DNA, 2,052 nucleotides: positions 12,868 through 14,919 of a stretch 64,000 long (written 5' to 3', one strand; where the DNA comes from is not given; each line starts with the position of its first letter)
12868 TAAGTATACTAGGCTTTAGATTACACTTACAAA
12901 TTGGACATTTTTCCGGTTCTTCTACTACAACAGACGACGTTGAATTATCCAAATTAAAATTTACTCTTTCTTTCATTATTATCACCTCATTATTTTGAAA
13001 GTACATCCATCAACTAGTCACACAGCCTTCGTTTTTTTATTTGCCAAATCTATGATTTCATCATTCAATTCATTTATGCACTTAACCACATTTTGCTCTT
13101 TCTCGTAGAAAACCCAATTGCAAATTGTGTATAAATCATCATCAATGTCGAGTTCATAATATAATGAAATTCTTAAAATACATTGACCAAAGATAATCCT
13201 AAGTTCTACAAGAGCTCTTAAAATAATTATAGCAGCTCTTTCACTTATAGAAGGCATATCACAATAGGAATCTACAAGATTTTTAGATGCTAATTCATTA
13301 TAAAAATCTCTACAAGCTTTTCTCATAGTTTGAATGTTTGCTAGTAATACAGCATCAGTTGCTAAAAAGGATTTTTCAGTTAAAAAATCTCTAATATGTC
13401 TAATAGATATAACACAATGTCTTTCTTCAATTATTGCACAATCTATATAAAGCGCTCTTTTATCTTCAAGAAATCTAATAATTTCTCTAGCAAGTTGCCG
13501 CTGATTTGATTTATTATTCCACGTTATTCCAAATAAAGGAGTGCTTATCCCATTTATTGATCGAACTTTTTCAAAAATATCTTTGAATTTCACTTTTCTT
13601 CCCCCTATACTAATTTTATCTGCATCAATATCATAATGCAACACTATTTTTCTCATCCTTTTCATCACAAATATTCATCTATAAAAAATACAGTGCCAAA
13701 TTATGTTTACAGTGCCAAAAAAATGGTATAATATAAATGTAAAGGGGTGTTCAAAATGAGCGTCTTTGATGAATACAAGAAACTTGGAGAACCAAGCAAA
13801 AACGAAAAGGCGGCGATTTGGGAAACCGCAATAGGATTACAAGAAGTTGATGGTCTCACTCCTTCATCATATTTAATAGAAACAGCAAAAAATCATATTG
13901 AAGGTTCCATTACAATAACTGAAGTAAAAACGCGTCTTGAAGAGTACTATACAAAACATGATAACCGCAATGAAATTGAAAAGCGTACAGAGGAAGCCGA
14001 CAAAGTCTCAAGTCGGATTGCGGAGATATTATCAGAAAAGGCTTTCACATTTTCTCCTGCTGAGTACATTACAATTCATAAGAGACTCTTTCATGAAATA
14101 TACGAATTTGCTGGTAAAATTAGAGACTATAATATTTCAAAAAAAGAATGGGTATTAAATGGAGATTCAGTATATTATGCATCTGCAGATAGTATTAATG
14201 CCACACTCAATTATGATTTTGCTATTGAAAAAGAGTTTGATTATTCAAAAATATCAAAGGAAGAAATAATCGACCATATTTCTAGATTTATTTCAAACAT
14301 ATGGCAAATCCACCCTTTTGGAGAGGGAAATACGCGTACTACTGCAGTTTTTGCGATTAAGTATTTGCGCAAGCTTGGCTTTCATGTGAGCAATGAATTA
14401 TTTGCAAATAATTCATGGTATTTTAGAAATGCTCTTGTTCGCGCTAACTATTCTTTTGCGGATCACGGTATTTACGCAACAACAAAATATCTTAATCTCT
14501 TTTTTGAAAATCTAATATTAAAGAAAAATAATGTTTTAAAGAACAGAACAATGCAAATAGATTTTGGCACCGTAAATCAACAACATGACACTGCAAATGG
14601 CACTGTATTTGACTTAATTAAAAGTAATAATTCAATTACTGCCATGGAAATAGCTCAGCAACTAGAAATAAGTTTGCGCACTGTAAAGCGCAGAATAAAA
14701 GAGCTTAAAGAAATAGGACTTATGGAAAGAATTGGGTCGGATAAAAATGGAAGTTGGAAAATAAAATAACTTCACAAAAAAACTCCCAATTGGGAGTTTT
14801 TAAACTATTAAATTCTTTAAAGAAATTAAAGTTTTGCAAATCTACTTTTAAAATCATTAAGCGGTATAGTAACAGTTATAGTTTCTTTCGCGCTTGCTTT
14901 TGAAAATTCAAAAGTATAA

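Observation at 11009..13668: tRNA-Ser-proximal island with an AbiH-like gene and a zinc-ribbon/DUF4145 protein paired with an unknown 216-aa protein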

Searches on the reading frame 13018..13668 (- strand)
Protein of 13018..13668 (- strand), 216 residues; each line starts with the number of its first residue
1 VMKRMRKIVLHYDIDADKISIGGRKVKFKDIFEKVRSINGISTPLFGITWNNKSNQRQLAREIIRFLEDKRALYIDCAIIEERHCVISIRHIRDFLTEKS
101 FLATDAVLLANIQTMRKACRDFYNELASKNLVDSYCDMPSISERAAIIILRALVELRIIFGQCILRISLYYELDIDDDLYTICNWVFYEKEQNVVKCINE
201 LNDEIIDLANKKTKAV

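Call 4: search_protein_families(library=pfam, proteins=[window:13018-13668:-], max_evalue=0.1)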
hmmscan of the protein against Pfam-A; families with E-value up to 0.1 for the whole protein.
window:13018-13668:- (216 aa): 1 family
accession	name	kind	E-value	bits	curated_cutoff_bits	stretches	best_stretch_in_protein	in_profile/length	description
PF20355.3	DUF6650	-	1.3e-08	35.3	27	1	38-178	5-145/150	Family of unknown function (DUF6650)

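Call 5: search_protein_families(library=padloc, proteins=[window:13018-13668:-], max_evalue=0.1)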
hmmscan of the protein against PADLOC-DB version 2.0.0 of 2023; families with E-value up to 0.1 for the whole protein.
window:13018-13668:- (216 aa): 0 families

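Call 7: search_protein_families(library=ncbifam, proteins=[window:13018-13668:-], max_evalue=0.01)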
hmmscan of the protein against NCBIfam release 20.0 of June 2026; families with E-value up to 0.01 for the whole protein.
window:13018-13668:- (216 aa): 0 families

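Call 8: search_protein_families(library=phrogs, proteins=[window:13018-13668:-], max_evalue=0.01)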
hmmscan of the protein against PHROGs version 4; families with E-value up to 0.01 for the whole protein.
window:13018-13668:- (216 aa): 1 family
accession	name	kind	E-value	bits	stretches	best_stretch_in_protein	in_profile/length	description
phrog_29952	-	unknown function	2.6e-21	77.7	1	27-183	2-150/158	-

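Call 9: find_homologous_proteins(query=window:13018-13668:-)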
Query window:13018-13668:- (216 aa): 2 proteins with E <= 0.001 among 199 candidates.
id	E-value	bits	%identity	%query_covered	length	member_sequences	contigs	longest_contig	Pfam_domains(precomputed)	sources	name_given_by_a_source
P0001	8.7e-136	468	100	100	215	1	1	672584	PF20355.5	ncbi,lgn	-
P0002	3.4e-11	61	32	69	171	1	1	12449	PF20355.5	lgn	-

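Call 18: search_solved_structures(query=window:13018-13668:-, max_evalue=1, show_alignments=1)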
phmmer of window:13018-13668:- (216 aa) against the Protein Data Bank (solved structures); distinct sequences matched with E-value up to 1: 1.
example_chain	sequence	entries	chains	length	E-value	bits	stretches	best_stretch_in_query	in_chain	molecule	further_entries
3ehc_A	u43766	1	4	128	0.13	15.3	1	130-204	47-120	SnoaL-like polyketide cyclase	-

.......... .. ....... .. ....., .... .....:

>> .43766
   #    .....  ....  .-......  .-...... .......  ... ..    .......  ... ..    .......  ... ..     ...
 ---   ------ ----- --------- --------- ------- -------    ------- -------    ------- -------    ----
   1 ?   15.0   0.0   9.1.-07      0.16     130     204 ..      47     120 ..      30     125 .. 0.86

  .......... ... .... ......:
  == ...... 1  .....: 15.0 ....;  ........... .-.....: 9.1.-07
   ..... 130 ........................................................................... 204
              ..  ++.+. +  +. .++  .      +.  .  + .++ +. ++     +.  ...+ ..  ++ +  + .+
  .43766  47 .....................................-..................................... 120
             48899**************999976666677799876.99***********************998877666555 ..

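Call 23: find_encoding_contigs(protein=P0002, flank=6000, max_places=3)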
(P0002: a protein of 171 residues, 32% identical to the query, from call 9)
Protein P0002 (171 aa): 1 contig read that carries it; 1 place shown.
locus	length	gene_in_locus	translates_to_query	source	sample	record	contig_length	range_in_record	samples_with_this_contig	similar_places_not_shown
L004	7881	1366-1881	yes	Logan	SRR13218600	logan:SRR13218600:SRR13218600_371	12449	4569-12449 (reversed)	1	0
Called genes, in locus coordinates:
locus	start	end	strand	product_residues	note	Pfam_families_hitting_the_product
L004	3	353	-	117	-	?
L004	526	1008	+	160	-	-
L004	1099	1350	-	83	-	-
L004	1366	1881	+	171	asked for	PF20355:DUF6650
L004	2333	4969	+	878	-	PF12770:CHAT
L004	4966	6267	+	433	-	PF17820:PDZ_6 (faint), PF03572:Peptidase_S41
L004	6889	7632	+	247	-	-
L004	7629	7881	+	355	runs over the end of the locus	PF08308:PEGA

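Call 32: search_dna_similar(query=window:13018-13668:-, collection=phages, mode=protein, max_rows=25, max_evalue=0.01)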
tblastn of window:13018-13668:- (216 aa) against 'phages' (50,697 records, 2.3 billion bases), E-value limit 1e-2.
No match.

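Call 49: search_protein_representatives(protein=window:13018-13668:-)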
Query: 216 residues. Proteins with E-value up to 0.001 (for the whole library): 570; up to 1e-10: 109; up to 1e-30: 1. The best 150 are listed.
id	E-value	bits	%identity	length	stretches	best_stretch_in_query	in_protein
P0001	2.8e-136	468.2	100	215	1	2-216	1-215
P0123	1.1e-19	87.4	38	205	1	27-182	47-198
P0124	2.2e-19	86.5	38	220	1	28-183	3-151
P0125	5.2e-18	82.0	39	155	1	27-184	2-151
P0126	6.8e-18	81.6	45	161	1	27-127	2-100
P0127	6.9e-18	81.6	40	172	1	27-183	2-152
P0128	1.6e-17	80.4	37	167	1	27-182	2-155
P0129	1.7e-17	80.3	34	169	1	30-183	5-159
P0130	2.4e-17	79.8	38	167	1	27-172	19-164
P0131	6.5e-17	78.4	34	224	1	22-182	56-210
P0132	6.6e-17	78.4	40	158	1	28-180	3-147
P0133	2.1e-16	76.7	35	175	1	33-182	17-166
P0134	2.7e-16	76.4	34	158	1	25-182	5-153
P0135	2.9e-16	76.3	37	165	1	27-182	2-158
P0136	3.4e-16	76.0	35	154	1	34-183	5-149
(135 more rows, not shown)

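Call 53: find_related_loci(query=A3, collection=viral_contigs, flank=5000)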
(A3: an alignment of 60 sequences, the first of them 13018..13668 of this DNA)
Query A3 (216 aa) in viral_contigs; peptide patterns used: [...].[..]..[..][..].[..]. (x = any residue, [..] = any of these).
23 stretches matched a pattern; 14 encode a relative of the query (tblastn E <= 1e-3); 14 distinct loci.
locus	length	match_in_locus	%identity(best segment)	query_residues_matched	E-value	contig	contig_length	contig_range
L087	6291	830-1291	38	26-182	5e-29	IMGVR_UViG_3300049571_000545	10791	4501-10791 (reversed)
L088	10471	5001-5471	35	23-182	2e-23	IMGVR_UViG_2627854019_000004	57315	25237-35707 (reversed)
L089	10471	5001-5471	35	23-182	2e-23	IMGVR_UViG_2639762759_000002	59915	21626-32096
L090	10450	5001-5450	35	25-182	1e-22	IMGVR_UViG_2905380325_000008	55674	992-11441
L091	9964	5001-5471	35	23-182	1e-22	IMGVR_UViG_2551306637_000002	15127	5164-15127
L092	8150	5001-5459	35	26-182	2e-22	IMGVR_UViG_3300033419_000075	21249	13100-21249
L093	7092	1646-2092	36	26-182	3e-22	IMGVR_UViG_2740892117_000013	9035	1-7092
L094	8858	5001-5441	37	32-182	3e-22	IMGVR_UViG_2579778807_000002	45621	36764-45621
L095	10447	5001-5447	36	26-182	3e-22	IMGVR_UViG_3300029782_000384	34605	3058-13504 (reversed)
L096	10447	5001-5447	36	26-182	3e-22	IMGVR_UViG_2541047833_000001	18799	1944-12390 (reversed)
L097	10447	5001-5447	35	26-182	8e-22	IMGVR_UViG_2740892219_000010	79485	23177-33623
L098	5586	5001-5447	35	25-182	8e-19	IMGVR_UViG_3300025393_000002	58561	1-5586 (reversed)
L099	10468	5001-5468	33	26-182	3e-19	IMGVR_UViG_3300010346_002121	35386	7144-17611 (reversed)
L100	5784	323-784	35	26-189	7e-17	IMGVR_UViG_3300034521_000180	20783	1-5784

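Call 55: search_protein_families(library=pfam, proteins=[L087:434-808:+, L088:4515-4988:+, L090:3836-4810:+, L091:4416-5000:+, L093:2434-3624:+, L094:6049-7215:+, L098:4197-4946:+, L099:3746-4828:+, L099:5543-6712:+, L095:4181-4558:-], max_evalue=0.001)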
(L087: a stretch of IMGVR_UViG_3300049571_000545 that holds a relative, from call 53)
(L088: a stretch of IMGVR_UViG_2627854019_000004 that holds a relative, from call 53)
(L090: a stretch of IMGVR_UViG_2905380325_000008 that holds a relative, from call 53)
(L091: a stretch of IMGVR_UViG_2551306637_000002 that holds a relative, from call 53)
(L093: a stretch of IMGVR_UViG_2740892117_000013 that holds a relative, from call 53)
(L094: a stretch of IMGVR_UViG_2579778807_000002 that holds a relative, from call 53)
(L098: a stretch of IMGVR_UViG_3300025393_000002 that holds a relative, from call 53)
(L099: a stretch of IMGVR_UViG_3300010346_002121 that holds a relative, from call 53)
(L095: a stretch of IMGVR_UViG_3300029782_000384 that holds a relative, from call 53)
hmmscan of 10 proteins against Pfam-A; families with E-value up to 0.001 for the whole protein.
L087:434-808:+ (124 aa): 0 families

L088:4515-4988:+ (157 aa): 0 families

L090:3836-4810:+ (324 aa): 0 families

L091:4416-5000:+ (194 aa): 0 families

L093:2434-3624:+ (396 aa): 3 families
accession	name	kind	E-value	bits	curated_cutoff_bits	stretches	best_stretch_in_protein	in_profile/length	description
PF04984.19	Phage_sheath_1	-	2.3e-33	115.8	31.4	1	113-279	1-168/168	Phage tail sheath protein subtilisin-like domain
PF17482.7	Phage_sheath_1C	-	4.2e-23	81.8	26.9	1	280-382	1-104/104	Phage tail sheath C-terminal domain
PF22671.1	Gp18_domIII_N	-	1e-13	51.8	27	1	26-86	2-58/58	Tail sheath protein Gp18 domain III N-terminal region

L094:6049-7215:+ (388 aa): 3 families
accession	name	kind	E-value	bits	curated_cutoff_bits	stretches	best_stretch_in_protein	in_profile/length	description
PF22022.2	Phage_int_M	-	3.6e-35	120.5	27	1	100-195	1-96/96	Phage integrase central domain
PF13356.12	Arm-DNA-bind_3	-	3.1e-27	94.9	27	1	3-88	1-83/83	Arm DNA-binding domain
PF00589.27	Phage_integrase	-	8.5e-27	94.5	27.1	1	206-371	2-170/172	Phage integrase family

L098:4197-4946:+ (249 aa): 0 families

L099:3746-4828:+ (360 aa): 3 families
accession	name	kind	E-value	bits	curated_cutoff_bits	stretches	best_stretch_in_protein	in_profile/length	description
PF03235.19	GmrSD_N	-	5.5e-18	66.2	33.2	1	34-154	13-198/199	GmrSD restriction endonuclease, N-terminal domain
PF01844.29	HNH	-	1.2e-12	48.2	21.4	1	315-358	1-45/47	HNH endonuclease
PF14279.12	HNH_5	-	4.1e-06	27.1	27.5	1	315-357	1-43/56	HNH endonuclease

L099:5543-6712:+ (389 aa): 2 families
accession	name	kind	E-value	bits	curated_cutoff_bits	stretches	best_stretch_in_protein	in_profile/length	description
PF00589.27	Phage_integrase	-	1e-26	94.2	27.1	1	198-358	2-170/172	Phage integrase family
PF02899.23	Phage_int_SAM_1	-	0.0006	20.5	22.3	1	108-174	12-81/83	Phage integrase, N-terminal SAM-like domain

L095:4181-4558:- (125 aa): 0 families

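Call 86: find_related_loci(query=A6, collection=metagenome_contigs, flank=5000)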
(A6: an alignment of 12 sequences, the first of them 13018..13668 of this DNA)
Query A6 (216 aa) in metagenome_contigs; peptide patterns used: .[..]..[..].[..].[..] (x = any residue, [..] = any of these).
600 stretches matched a pattern (row limit reached: there are more); 561 encode a relative of the query (tblastn E <= 1e-3); the best 80 are kept; 80 distinct loci.
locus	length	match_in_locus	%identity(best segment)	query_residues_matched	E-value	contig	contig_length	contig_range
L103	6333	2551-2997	38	33-182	4e-28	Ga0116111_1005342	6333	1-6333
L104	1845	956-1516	35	26-216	4e-28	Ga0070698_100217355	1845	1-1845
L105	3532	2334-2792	36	26-182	5e-28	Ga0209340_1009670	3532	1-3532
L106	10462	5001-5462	40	26-182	5e-28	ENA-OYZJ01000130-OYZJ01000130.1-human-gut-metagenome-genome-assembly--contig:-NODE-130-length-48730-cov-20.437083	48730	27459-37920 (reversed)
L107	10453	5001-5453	41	26-182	1e-27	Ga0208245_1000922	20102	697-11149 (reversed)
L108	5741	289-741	41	26-182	1e-27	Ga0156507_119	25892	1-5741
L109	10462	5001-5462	36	26-182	1e-27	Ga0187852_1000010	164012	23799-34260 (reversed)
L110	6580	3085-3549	38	24-182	1e-26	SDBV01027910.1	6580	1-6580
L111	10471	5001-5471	35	24-182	2e-26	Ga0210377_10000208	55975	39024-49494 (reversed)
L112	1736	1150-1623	36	26-192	2e-26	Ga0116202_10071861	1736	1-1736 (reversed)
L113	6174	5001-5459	35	26-182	2e-26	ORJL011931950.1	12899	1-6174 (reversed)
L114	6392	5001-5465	36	25-182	2e-26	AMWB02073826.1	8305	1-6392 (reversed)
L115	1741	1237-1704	37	24-182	5e-26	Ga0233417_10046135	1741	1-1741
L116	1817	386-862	35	21-182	6e-26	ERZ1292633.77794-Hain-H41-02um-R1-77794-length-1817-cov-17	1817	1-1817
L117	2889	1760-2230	36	23-182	9e-26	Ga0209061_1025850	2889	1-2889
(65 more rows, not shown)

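Call 89: search_protein_families(library=pfam, alignment_id=A7, max_evalue=0.001)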
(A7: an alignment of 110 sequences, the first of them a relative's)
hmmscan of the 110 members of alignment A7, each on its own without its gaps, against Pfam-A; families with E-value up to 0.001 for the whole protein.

A. member 1, L103:1562-2296:- (244 aa): 1 family
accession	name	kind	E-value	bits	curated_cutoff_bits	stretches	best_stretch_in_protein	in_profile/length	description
PF21790.3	OGG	-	0.00031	21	27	0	115-196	116-189/201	Putative 8-oxoguanine DNA glycosylase OGG-like protein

B. families by the number of members that match (of 110 scanned): 78 families (the first 25 are shown)
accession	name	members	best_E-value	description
PF13560.12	HTH_31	7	2.8e-13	Helix-turn-helix domain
PF01381.28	HTH_3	7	7.4e-13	Helix-turn-helix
PF12844.13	HTH_19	6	7.4e-10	Helix-turn-helix domain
PF13443.12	HTH_26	4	4.7e-07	Cro/C1-type HTH DNA-binding domain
PF00561.26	Abhydrolase_1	3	1.1e-14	alpha/beta hydrolase fold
PF13744.12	HTH_37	3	4.1e-06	Helix-turn-helix domain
PF13413.12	HTH_25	3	0.0005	Helix-turn-helix domain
PF00521.26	DNA_topoisoIV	2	2.7e-167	DNA gyrase/topoisomerase IV, subunit A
PF03989.18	DNA_gyraseA_C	2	3.2e-74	DNA gyrase C-terminal domain, beta-propeller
PF04461.18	DUF520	2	4.8e-63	Protein of unknown function (DUF520)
PF12146.15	Hydrolase_4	2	2.8e-51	Serine aminopeptidase, S33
PF14293.11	YWFCY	2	1.3e-49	YWFCY protein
PF22244.2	GCE_fung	2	3.3e-27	Glucuronyl esterase, fungi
PF03652.20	RuvX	2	9.6e-25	Holliday junction resolvase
PF13091.12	PLDc_2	2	5.6e-22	PLD-like domain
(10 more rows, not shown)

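Call 115: search_protein_families(library=padloc, alignment_id=A7, max_evalue=0.001)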
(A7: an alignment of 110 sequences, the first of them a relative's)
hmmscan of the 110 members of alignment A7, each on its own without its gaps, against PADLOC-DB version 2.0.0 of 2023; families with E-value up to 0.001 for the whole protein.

A. member 1, L103:1562-2296:- (244 aa): 0 families

B. families by the number of members that match (of 110 scanned): 145 families (the first 25 are shown)
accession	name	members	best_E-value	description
PDLC04142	capH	7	8e-18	capH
PDLC03949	RmrA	7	1.1e-08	-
PDLC02926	HTH_VI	7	6.3e-08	-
PDLC03951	RmrA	7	7.9e-08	-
PDLC03955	RmrA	7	1.3e-07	-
PDLC03952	RmrA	7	4.7e-07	-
PDLC03954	RmrA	7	5.7e-07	-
PDLC03948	RmrA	6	1.1e-06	-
PDLC03947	RmrA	6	1.5e-06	-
PDLC03944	RmrA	6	1.9e-06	-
PDLC04775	PDC-M69A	4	7.8e-06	-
PDLC03664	Control_protein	4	1.1e-05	control protein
PDLC03956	RmrA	4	8e-05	-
PDLC03665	Control_protein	3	1.5e-08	control protein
PDLC03953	RmrA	3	6e-06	-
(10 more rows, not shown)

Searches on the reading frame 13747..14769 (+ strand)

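Call 4: search_protein_families(library=pfam, proteins=[window:13747-14769:+], max_evalue=0.1)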
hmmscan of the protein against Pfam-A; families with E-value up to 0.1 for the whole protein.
window:13747-14769:+ (340 aa): 27 families (the best 25 are shown)
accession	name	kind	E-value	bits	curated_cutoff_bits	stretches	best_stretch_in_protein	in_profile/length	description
PF02661.23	Fic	-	1.3e-13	52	24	1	102-207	2-93/93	Fic/DOC family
PF08279.18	HTH_11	-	8.2e-10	38.9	25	1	290-332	9-49/55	HTH domain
PF13412.12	HTH_24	-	2.6e-06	27.3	21.9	1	290-325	11-46/48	Winged helix-turn-helix DNA-binding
PF12840.13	HTH_20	-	3.1e-05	24.3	27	1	287-328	9-50/51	Helix-turn-helix domain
PF08280.17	HTH_Mga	-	0.00012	22.4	23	1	290-330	14-52/59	M protein trans-acting positive regulator (MGA) HTH domain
PF08220.18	HTH_DeoR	-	0.0005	20.2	21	1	289-329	7-47/57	DeoR-like helix-turn-helix domain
PF10007.15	DUF2250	-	0.0019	18.7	24.4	1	281-330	7-56/93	Uncharacterized protein conserved in archaea (DUF2250)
PF01047.28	MarR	-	0.0025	18.1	24.6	1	290-332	11-53/59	MarR family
PF18495.6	VbhA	-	0.0034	17.8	25.9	1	27-64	7-44/47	Antitoxin VbhA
PF01325.25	Fe_dep_repress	-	0.0043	17.7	26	1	286-327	12-53/60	Iron dependent repressor, N-terminal DNA binding domain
PF08281.18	Sigma70_r4_2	-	0.0076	16.3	25.7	1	301-318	31-48/54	Sigma-70, region 4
PF13730.12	HTH_36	-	0.008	16.4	25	1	300-325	29-54/55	Helix-turn-helix domain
PF15978.11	TnsD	-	0.011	15.2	32.4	0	294-323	197-226/355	Tn7-like transposition protein D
PF25213.1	HVO_A0261_N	-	0.016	15.5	35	1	295-330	23-58/86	HVO_A0261 N-terminal domain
PF13384.12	HTH_23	-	0.018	15.3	24.6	1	297-322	18-43/50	Homeodomain-like domain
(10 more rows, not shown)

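Call 5: search_protein_families(library=padloc, proteins=[window:13747-14769:+], max_evalue=0.1)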
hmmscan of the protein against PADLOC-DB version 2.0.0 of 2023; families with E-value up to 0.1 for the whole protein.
window:13747-14769:+ (340 aa): 23 families
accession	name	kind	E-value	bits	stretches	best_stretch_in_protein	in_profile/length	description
PDLC05078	PDC-S72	-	5.3e-130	431.9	2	5-283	4-281/377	-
PDLC04838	PDC-S04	-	5.5e-28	96.2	1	80-234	40-187/209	-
PDLC04839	PDC-S04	-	5e-16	57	1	98-204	55-156/205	-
PDLC04842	PDC-S04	-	4.3e-10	37.7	1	106-203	46-126/202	-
PDLC04841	PDC-S04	-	5.7e-08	30.7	1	109-202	147-223/292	-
PDLC03963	SoFic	-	3.7e-07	27.8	1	53-330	63-341/361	-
PDLC01879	CARF3--CARF_TM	-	1.2e-06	26.3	1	286-336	160-206/222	-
PDLC01044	Csa3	-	2.6e-06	25.4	1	267-327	120-180/194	Type I-A associated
PDLC01850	CARF3--CARF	-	2.8e-06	25.4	1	283-333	146-196/209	-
PDLC01852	CARF3--CARF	-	1.4e-05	23.1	1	271-328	132-189/208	-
PDLC01457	WYL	-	1.4e-05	22.8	1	290-325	12-47/229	"CAS-I,CAS-II,CAS-III,CAS-IV,CAS-V,CAS-VI; associated_signaling"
PDLC01434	CasR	-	2.4e-05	22.3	1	272-333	118-178/191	"CAS-I,CAS-II,CAS-III,CAS-IV,CAS-V,CAS-VI; associated_signaling"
PDLC01848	CARF3--CARF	-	2.6e-05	22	1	269-328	124-181/197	-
PDLC01863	CARF3--CARF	-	0.00016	19.4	1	293-328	129-164/182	-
PDLC01866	CARF3--CARF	-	0.00019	19.5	1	280-328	137-185/207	-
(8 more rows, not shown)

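Call 7: search_protein_families(library=ncbifam, proteins=[window:13747-14769:+], max_evalue=0.01)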
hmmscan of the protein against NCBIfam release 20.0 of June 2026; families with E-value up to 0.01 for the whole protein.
window:13747-14769:+ (340 aa): 17 families
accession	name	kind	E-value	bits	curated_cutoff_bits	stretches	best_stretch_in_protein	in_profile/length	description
NF045983.1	ProtAdnltaseVbhT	equivalog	1.6e-10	40.7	800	1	109-265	61-206/419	type II toxin-antitoxin system protein adenylyltransferase VbhT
NF046029.1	ProtAdlyltaseNmFic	equivalog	6.7e-10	39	230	1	107-208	32-116/177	protein adenylyltransferase Fic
NF007672.0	PRK10347.1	equivalog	1.8e-09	37.6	181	1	107-225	59-171/200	putative adenosine monophosphate-protein transferase Fic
NF040939.2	trans_reg_lrs14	equivalog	1.4e-05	25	90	1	282-332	22-72/103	Lrs14 family HTH-type transcriptional regulator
TIGR02613.1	mob_myst_B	hypoth_equivalog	2.5e-05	24.3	124.4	1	64-211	13-145/186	mobile mystery protein B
TIGR01884.1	cas_HTH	subfamily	0.00028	20.3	60.2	1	271-331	131-191/202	CRISPR-associated CARF protein Csa3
NF040947.1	trans_reg_LysM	equivalog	0.00049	19.9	180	1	283-329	4-50/136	HTH-type transcriptional regulator LysM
NF053606.1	Sta1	subfamily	0.00063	19.8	80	1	287-331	26-69/100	Sta1 family transcriptional regulator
NF040820.1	trans_reg_LrpA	equivalog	0.001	19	250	0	286-328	8-50/141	HTH-type transcriptional regulator LrpA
TIGR02702.1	SufR_cyano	equivalog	0.0011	18.6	178.8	0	290-327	9-46/208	iron-sulfur cluster biosynthesis transcriptional regulator SufR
NF041397.1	TranRegGlpR_Halo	equivalog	0.0012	18.5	300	1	286-328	9-51/253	HTH-type transcriptional regulator GlpR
NF053758.1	ChrTpTrnRegChrS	equivalog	0.0015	18.3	250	1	273-329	5-61/158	chromate efflux transcriptional regulator ChrS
TIGR02985.1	Sig70_bacteroi1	subfamily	0.0023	18.2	126.4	0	294-319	128-153/162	RNA polymerase sigma-70 factor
NF053609.1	Sul12a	equivalog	0.0026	17.9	150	1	287-328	10-51/103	Sul12a family chromatin-organizing protein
NF050133.1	TransRegFabT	equivalog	0.0091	16.3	200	0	248-333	3-80/138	fatty acid biosynthesis transcriptional regulator FabT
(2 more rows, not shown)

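Call 8: search_protein_families(library=phrogs, proteins=[window:13747-14769:+], max_evalue=0.01)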
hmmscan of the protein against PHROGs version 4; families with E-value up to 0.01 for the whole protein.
window:13747-14769:+ (340 aa): 20 families
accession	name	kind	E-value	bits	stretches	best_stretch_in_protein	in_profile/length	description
phrog_12747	-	unknown function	4.3e-53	181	1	33-262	4-211/211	-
phrog_12156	-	DNA, RNA and nucleotide metabolism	5.6e-11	42.8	1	275-339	416-480/485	DNA helicase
phrog_5978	-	unknown function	9.3e-09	35.8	1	47-333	59-348/364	-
phrog_23170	-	unknown function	1.6e-07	32.2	1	91-215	31-151/191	-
phrog_13105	-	unknown function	2.9e-06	28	1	286-334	9-57/239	-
phrog_10690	-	unknown function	1e-05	25.7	1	86-213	181-304/346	-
phrog_1123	-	unknown function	3.7e-05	24.5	1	288-333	37-83/112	-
phrog_1687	-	transcription regulation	5.2e-05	24.3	1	270-338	54-122/162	MarR family transcrition regulator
phrog_2440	-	transcription regulation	0.00042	21.2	1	286-337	32-85/126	transcriptional regulator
phrog_11900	-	unknown function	0.00059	20.4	1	49-204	22-172/230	-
phrog_428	-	DNA, RNA and nucleotide metabolism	0.00071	19.8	1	301-338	132-171/455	replication initiation protein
phrog_3855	-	DNA, RNA and nucleotide metabolism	0.00073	20.9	1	294-328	77-111/115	HTH DNA binding protein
phrog_577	-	moron, auxiliary metabolic gene and host takeover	0.00097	20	1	172-215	50-93/128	Doc-like toxin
phrog_7498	-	DNA, RNA and nucleotide metabolism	0.0014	18.8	1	279-326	39-86/296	DnaD-like helicase loader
phrog_391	-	DNA, RNA and nucleotide metabolism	0.0019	18.9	1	295-333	38-74/298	replication initiation O-like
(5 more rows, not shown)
